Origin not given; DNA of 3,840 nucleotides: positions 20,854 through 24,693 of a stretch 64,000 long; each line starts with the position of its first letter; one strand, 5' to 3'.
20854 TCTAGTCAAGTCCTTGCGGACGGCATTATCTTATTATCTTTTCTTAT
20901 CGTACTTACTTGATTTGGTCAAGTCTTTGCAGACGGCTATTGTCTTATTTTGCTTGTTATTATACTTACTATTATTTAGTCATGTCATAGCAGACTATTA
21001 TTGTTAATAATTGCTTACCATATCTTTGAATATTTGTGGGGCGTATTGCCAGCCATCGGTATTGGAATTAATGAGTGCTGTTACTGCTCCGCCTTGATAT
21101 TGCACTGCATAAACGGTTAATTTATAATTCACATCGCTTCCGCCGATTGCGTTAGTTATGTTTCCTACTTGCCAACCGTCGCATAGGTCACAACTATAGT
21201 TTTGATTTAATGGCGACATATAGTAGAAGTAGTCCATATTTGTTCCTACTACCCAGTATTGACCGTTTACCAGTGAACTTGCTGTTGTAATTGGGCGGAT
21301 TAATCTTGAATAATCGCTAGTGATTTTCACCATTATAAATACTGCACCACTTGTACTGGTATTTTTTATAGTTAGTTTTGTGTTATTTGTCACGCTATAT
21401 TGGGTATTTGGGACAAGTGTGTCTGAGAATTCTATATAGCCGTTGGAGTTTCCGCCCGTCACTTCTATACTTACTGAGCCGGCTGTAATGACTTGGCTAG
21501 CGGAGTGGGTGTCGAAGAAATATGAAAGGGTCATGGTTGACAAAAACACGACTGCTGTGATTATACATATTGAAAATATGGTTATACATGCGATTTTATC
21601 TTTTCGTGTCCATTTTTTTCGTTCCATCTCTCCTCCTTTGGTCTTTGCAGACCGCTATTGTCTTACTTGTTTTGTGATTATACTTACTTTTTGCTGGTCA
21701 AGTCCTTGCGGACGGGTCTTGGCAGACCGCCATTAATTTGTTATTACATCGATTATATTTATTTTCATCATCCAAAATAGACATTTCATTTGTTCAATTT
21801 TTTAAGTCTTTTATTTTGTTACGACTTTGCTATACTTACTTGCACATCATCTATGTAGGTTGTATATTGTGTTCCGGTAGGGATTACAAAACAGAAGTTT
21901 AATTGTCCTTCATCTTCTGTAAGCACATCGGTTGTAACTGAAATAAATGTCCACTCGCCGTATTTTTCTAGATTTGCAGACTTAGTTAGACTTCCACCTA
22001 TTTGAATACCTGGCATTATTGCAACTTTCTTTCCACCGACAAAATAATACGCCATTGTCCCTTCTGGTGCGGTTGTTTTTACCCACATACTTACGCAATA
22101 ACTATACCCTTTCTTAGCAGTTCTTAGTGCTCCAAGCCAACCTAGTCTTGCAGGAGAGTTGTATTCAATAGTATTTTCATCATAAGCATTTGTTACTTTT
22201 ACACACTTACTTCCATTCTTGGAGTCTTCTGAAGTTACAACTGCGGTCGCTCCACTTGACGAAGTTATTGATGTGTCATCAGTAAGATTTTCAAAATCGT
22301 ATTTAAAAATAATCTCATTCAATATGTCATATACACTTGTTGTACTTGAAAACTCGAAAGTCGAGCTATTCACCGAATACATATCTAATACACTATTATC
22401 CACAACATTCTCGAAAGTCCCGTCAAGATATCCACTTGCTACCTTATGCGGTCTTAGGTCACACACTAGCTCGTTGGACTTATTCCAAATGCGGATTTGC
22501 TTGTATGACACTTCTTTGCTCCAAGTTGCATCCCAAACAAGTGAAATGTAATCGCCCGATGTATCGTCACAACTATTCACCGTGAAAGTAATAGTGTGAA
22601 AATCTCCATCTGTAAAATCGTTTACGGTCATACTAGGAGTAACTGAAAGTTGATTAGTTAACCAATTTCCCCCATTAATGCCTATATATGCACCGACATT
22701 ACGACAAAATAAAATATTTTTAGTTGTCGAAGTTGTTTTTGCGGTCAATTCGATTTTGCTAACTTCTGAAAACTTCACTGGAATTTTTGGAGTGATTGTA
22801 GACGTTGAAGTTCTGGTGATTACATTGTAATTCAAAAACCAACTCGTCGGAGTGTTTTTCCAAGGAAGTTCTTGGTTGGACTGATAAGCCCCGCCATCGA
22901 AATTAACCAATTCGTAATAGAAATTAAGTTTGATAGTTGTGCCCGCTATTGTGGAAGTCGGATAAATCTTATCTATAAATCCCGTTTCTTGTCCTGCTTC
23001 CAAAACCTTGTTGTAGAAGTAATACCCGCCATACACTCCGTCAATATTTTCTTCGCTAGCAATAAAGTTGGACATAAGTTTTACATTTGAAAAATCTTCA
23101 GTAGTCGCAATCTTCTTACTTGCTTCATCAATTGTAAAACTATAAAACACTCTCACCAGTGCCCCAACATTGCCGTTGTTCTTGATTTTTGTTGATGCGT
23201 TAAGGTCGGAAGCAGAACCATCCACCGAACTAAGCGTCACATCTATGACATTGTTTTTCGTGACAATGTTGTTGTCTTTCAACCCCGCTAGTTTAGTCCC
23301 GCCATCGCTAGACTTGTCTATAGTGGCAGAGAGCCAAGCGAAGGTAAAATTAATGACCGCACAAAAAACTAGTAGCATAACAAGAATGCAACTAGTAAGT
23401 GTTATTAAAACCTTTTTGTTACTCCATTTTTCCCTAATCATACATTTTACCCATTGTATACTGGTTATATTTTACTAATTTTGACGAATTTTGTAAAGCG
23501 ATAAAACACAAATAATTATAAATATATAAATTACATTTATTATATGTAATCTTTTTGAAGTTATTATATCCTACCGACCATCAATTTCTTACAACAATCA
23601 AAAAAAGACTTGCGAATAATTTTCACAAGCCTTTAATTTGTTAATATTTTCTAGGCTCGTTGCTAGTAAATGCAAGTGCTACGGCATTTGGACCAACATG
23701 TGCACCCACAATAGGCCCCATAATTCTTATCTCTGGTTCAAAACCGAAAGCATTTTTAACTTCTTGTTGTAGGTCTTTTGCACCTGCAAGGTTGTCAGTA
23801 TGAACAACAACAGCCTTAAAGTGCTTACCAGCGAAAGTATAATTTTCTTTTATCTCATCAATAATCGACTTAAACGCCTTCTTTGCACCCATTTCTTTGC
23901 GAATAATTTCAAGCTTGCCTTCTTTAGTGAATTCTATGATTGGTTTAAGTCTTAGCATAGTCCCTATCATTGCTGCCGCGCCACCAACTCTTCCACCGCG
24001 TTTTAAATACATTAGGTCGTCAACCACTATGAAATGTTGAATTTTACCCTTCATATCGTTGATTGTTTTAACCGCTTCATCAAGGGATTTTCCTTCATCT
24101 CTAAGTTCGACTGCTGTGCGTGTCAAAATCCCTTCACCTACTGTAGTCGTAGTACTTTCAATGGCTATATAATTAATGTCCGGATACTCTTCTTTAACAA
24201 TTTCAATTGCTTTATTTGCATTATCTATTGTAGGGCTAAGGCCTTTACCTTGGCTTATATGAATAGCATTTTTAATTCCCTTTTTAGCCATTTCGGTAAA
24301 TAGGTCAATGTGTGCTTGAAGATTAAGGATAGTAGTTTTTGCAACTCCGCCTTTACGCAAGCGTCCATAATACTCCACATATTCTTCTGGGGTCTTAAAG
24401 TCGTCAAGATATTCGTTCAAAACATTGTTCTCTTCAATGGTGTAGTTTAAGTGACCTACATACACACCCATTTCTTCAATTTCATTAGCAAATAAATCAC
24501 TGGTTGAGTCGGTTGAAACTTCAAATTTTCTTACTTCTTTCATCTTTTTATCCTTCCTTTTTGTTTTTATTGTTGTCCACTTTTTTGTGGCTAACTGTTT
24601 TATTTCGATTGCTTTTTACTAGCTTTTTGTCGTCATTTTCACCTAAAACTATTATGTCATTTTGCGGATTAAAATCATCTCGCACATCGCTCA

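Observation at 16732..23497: Operon of four TasA/CalY-like (SipW-type signal peptide) proteins plus a transglutaminase-core lipoprotein: candidate secreted fibre / cross-linking system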

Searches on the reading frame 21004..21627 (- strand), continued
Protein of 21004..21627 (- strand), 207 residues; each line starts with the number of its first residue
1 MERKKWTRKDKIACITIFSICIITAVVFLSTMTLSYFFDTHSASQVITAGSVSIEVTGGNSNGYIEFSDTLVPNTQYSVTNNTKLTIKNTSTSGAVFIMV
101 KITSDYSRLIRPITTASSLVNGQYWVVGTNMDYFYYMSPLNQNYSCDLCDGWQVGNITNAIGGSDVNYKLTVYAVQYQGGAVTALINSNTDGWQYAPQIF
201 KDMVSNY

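Call 100: search_solved_structures(query=A3, max_evalue=1, show_alignments=2)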
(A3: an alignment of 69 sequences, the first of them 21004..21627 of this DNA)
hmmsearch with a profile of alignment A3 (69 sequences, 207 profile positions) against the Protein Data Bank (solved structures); distinct sequences matched with E-value up to 1: 5.
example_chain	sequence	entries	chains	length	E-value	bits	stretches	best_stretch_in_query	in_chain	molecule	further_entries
6ft5_A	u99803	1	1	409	0.0048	19.8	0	78-123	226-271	alphaRep A3_A3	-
8aur_A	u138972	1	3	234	0.0061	19.4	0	153-187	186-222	Major biofilm matrix component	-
5of1_A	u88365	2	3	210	0.041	16.7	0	153-174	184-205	Spore coat-associated protein N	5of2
3ltj_A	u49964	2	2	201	0.7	12.7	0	77-123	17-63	AlphaRep-4 | bA3-2: binder of A3 protein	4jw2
3ltm_A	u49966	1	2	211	0.85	12.4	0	77-123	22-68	Alpha-Rep4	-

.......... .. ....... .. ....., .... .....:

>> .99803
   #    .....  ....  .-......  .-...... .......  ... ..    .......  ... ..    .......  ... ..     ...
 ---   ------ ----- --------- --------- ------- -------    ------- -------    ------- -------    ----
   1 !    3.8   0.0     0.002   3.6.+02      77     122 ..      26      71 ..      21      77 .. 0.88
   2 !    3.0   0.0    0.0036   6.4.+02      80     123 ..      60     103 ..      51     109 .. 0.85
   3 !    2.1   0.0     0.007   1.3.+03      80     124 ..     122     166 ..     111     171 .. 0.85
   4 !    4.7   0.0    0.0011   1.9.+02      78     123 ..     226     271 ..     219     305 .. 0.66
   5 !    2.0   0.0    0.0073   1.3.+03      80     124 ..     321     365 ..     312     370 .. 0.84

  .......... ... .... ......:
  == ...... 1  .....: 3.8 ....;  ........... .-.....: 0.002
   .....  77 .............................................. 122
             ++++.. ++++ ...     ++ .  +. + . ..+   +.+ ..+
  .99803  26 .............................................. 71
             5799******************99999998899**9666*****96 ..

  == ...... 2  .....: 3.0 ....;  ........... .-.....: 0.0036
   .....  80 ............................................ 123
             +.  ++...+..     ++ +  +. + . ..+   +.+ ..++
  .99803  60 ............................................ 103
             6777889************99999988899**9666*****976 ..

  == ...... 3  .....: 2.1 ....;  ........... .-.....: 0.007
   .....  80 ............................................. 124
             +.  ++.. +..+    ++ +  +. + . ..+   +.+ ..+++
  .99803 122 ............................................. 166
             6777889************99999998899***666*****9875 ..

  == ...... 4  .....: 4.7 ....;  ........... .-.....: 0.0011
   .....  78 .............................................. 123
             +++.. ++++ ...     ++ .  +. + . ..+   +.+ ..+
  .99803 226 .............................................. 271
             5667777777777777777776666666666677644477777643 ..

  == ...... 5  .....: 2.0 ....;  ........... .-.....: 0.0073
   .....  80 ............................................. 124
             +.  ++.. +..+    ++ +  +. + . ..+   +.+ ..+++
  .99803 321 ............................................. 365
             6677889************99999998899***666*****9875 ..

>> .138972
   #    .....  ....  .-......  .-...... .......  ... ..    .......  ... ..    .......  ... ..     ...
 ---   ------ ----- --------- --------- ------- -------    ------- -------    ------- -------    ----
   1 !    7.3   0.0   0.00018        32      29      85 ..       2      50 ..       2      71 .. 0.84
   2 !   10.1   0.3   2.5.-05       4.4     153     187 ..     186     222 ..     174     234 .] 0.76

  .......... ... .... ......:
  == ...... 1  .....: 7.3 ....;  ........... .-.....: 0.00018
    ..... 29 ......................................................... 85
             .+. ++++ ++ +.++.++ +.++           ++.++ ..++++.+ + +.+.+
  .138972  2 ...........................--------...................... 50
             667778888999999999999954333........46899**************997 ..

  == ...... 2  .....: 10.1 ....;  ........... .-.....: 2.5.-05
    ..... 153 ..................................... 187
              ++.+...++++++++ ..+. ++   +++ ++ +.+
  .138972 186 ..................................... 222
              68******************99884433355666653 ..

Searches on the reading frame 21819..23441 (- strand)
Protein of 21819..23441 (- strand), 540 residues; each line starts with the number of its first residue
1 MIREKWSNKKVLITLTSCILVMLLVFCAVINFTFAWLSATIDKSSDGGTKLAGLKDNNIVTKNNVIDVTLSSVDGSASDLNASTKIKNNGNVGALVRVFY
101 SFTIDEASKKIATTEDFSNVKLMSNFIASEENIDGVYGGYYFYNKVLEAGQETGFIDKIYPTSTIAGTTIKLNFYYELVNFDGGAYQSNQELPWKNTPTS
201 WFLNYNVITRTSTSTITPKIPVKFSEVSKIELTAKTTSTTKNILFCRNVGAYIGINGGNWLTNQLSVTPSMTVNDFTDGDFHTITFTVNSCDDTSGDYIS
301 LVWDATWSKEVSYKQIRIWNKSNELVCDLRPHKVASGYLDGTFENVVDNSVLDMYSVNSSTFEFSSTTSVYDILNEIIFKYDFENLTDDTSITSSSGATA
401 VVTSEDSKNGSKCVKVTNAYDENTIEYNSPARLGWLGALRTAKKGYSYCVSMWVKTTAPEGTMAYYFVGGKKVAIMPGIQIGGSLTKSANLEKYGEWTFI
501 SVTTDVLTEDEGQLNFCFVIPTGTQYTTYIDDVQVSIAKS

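Call 3: search_protein_families(library=pfam, proteins=[window:21819-23441:-], max_evalue=1)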
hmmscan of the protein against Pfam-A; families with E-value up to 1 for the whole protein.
window:21819-23441:- (540 aa): 0 families

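Call 4: search_protein_families(library=ncbifam, proteins=[window:21819-23441:-], max_evalue=1)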
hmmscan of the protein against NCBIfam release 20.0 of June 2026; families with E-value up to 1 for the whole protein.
window:21819-23441:- (540 aa): 0 families

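Call 9: search_solved_structures(query=window:21819-23441:-, max_evalue=10, show_alignments=2)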
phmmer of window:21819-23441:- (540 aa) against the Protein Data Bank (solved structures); distinct sequences matched with E-value up to 10: 4.
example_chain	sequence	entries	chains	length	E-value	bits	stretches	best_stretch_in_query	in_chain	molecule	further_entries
7pwf_B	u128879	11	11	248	1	11.2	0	49-86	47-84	40S ribosomal protein S3a | Ribosomal protein S3a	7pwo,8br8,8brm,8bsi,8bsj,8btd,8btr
6j94_A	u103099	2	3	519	1.2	11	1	353-395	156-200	Protein LUTEIN DEFICIENT 5, chloroplastic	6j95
6l8i_A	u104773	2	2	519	1.2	10.9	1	353-395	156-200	Protein LUTEIN DEFICIENT 5, chloroplastic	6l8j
5lqx_H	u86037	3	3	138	1.4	10.7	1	424-496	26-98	ATP synthase delta subunit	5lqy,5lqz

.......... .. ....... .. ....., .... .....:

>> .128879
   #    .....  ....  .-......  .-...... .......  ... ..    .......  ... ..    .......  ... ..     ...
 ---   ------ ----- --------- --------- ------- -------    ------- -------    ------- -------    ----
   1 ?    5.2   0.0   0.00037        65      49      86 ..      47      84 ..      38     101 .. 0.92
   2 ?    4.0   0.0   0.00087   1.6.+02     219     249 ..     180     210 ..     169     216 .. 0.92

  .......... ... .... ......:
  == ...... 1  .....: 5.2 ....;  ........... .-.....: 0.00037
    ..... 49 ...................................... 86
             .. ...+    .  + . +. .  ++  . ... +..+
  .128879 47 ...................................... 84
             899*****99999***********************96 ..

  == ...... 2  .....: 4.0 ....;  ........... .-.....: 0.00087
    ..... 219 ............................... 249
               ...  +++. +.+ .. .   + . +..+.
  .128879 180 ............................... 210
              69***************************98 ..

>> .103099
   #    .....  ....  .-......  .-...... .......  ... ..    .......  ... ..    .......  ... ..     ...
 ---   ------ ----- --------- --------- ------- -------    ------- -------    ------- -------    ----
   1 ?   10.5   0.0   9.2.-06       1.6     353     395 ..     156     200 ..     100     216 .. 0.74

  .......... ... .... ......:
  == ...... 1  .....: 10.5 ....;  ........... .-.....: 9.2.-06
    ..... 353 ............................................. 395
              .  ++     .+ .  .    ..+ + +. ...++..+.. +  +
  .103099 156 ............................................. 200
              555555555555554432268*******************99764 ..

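Call 29: find_homologous_proteins(query=window:21819-23441:-, max_evalue=0.001)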
Query window:21819-23441:- (540 aa): 12 proteins with E <= 0.001 among 8000 candidates.
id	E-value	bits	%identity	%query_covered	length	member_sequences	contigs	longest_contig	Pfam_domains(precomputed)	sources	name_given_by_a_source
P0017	0.0e+0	1203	100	100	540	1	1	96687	-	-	-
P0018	9.4e-293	990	83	100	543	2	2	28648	-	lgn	-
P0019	7.4e-292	987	81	100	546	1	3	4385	-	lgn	-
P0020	1.9e-153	530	48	100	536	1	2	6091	-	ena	-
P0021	1.4e-147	511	47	100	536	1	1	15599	-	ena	-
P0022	2.8e-145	503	48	99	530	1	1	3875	-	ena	-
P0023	2.6e-143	497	47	100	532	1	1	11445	-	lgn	-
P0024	2.1e-137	477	46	100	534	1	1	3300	-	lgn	-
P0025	1.5e-136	474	46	99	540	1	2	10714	-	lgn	-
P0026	1.2e-129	451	45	99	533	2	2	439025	-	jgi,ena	-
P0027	1.0e-121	425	45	95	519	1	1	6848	-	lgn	-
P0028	2.9e-113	397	41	99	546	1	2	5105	-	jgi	-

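Call 31: find_encoding_contigs(protein=P0018, flank=10000, max_places=3)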
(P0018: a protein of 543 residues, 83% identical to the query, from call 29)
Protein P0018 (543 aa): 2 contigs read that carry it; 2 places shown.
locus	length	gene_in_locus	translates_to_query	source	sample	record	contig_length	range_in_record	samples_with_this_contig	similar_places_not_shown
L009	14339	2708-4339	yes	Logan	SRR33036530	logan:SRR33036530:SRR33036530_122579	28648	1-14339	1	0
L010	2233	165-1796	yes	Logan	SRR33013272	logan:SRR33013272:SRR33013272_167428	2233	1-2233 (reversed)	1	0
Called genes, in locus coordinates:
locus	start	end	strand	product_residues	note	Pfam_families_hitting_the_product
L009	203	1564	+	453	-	-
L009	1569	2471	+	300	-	PF02645:DegV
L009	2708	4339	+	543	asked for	-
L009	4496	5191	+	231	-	-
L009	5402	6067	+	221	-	-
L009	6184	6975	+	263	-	-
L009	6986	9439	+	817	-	PF01841:Transglut_core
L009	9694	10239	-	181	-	-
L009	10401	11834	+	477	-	PF03323:GerA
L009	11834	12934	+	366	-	PF03845:Spore_permease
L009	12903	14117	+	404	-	PF25198:Spore_GerAC_N, PF05504:Spore_GerAC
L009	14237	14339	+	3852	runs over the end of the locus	PF09479:Flg_new (weak)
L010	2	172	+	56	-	?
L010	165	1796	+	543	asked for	-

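Call 52: predict_structure(alignment_id=A2)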
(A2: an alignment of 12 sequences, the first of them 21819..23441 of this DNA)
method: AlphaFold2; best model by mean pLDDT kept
length: 540 residues; sequences in the alignment: 12
mean_pLDDT: 77.5   pTM: 0.49
mean pLDDT of the five models: 77.5, 76.5, 75.9, 74.5, 74.3
residues with pLDDT >= 90: 109; 70-90: 306; 50-70: 81; < 50: 44
segments of 3 or more residues with pLDDT < 50: 1-6, 36-53, 183-191, 197-204
pLDDT, mean of each block of 10 residues (from residue 1): 48 77 81 55 30 53 80 85 83 78 76 80 70 62 72 88 87 82 46 48 61 88 89 87 84 91 91 84 86 76 84 89 88 71 85 85 84 72 86 92 82 92 88 75 72 84 88 88 70 72 72 84 94 69
secondary structure, 60 per line:
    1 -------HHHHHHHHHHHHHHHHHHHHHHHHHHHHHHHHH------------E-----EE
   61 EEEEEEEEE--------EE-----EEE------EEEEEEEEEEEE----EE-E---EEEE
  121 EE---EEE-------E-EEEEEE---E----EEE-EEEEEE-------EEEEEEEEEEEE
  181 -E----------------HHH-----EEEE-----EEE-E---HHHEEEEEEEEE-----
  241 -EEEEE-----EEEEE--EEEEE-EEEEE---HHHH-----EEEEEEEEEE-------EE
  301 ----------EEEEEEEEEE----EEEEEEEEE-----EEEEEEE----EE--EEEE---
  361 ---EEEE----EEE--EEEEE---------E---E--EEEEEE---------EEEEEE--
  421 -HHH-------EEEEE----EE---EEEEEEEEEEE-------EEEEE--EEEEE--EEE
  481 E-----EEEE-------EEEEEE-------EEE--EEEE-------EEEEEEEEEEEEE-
elements in order: H8-40 E59-69 E85-87 E94-105 E117-122 E126-128 E138-143 E152-154 E156-161 E169-180 E207-210 E216-218 E227-235 E242-246 E252-256 E259-263 E265-269 H273-276 E282-291 E311-320 E325-333 E339-345 E354-357 E364-367 E372-374 E377-381 E398-403 E413-418 E432-436 E446-456 E464-468 E471-475 E478-481 E487-490 E498-503 E511-513 E516-519 E527-539

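Call 58: fold_search(model_id=the predicted structure, library=pdb)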
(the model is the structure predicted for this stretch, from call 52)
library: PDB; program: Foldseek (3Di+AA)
matches with E <= 10: 1045; with E <= 0.001: 27
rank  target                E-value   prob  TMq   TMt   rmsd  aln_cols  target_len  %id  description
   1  2y64_A                6.6e-05  1.00  0.20  0.58   3.9       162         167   14  Xylopentaose binding mutated (X-2 L110F) CBM4-2 Carbohydrate Binding Module from a Thermostable Rhodothermus marinus X (released 2012-03-07)
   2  4xup_E                8.9e-05  1.00  0.21  0.59   5.5       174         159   14  Structure of the N-terminal CBM22-1-CBM22-2 tandem domain from Paenibacillus barcinonensis Xyn10C (released 2015-06-03)
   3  4xup_C                8.9e-05  1.00  0.20  0.58   5.2       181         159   14  Structure of the N-terminal CBM22-1-CBM22-2 tandem domain from Paenibacillus barcinonensis Xyn10C (released 2015-06-03)
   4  5x7o_A                1.1e-04  0.98  0.21  0.12  16.0       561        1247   10  Crystal structure of Paenibacillus sp. 598K alpha-1,6-glucosyltransferase (released 2017-07-26)
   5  6uwr_A                1.3e-04  0.92  0.21  0.18  36.4       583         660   11  Clostridium difficile binary toxin translocase CDTb in asymmetric tetradecamer conformation (released 2020-01-22)
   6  4xuo_A                1.5e-04  1.00  0.20  0.57   5.5       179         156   14  Structure of the CBM22-1 xylan-binding domain from Paenibacillus barcinonensis Xyn10C (released 2015-06-03)
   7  3jxs_A                1.7e-04  1.00  0.20  0.57   3.8       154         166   14  Crystal structure of XG34, an evolved xyloglucan binding CBM (released 2009-10-27)
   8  2y6j                  1.9e-04  1.00  0.19  0.53   4.6       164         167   13  X-2 engineered mutated CBM4-2 Carbohydrate Binding Module from a Thermostable Rhodothermus marinus Xylanase (released 2012-03-07)
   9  7vnj_A                2.9e-04  0.92  0.18  0.19  25.7       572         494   11  Complex structure of Clostridioides difficile enzymatic component (CDTa) and binding component (CDTb) pore with short  (released 2022-10-26)
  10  6uwi_A                3.7e-04  0.93  0.22  0.19  33.9       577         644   10  Crystal structure of the Clostridium difficile translocase CDTb (released 2020-01-22)
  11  6uwi_E                4.3e-04  0.93  0.22  0.19  33.7       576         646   11  Crystal structure of the Clostridium difficile translocase CDTb (released 2020-01-22)
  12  4bj0_A                4.8e-04  1.00  0.20  0.56   4.1       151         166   12  Xyloglucan binding module (CBM4-2 X2-L110F) in complex with branched xyloses (released 2014-04-23)
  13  2zey_A                4.8e-04  1.00  0.17  0.56   7.2       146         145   13  Family 16 carbohydrate binding module (released 2008-03-04)
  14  7vnn_A                4.8e-04  0.93  0.22  0.19  32.0       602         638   10  Complex structure of Clostridioides difficile enzymatic component (CDTa) and binding component (CDTb) pore with long s (released 2022-10-26)
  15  8w7n                  5.0e-04  0.90  0.20  0.11  29.7       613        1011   12  Crystal structure of the in-cell Cry1Aa purified from Bacillus thuringiensis (released 2024-03-06)
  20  3oea_A                7.1e-04  1.00  0.19  0.61   4.4       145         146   13  Crystal structure of the Q121E mutants of C.polysaccharolyticus CBM16-1 bound to cellopentaose (released 2010-08-25)
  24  4xup_F                9.1e-04  1.00  0.21  0.33  15.5       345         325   13  Structure of the N-terminal CBM22-1-CBM22-2 tandem domain from Paenibacillus barcinonensis Xyn10C (released 2015-06-03)
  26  2zew_B                9.6e-04  1.00  0.19  0.61   4.4       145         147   13  Family 16 Cabohydrate Binding Domain Module 1 (released 2008-03-04)
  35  4xup_D                1.4e-03  1.00  0.22  0.34  14.8       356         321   12  Structure of the N-terminal CBM22-1-CBM22-2 tandem domain from Paenibacillus barcinonensis Xyn10C (released 2015-06-03)
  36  4xup_B                1.4e-03  1.00  0.21  0.33  14.8       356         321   12  Structure of the N-terminal CBM22-1-CBM22-2 tandem domain from Paenibacillus barcinonensis Xyn10C (released 2015-06-03)
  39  2zew_A                1.5e-03  1.00  0.19  0.62   4.0       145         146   12  Family 16 Cabohydrate Binding Domain Module 1 (released 2008-03-04)
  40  4xup_A                1.7e-03  1.00  0.22  0.33  12.9       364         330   12  Structure of the N-terminal CBM22-1-CBM22-2 tandem domain from Paenibacillus barcinonensis Xyn10C (released 2015-06-03)
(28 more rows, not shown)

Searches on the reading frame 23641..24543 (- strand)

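Call 19: search_protein_families(library=pfam, proteins=[window:23641-24543:-], max_evalue=0.001)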
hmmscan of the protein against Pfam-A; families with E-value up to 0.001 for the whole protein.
window:23641-24543:- (300 aa): 1 family
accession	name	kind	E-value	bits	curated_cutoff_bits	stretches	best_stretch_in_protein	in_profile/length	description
PF02645.21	DegV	-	8.6e-57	193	27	1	6-293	1-278/280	Uncharacterised protein, DegV family COG1307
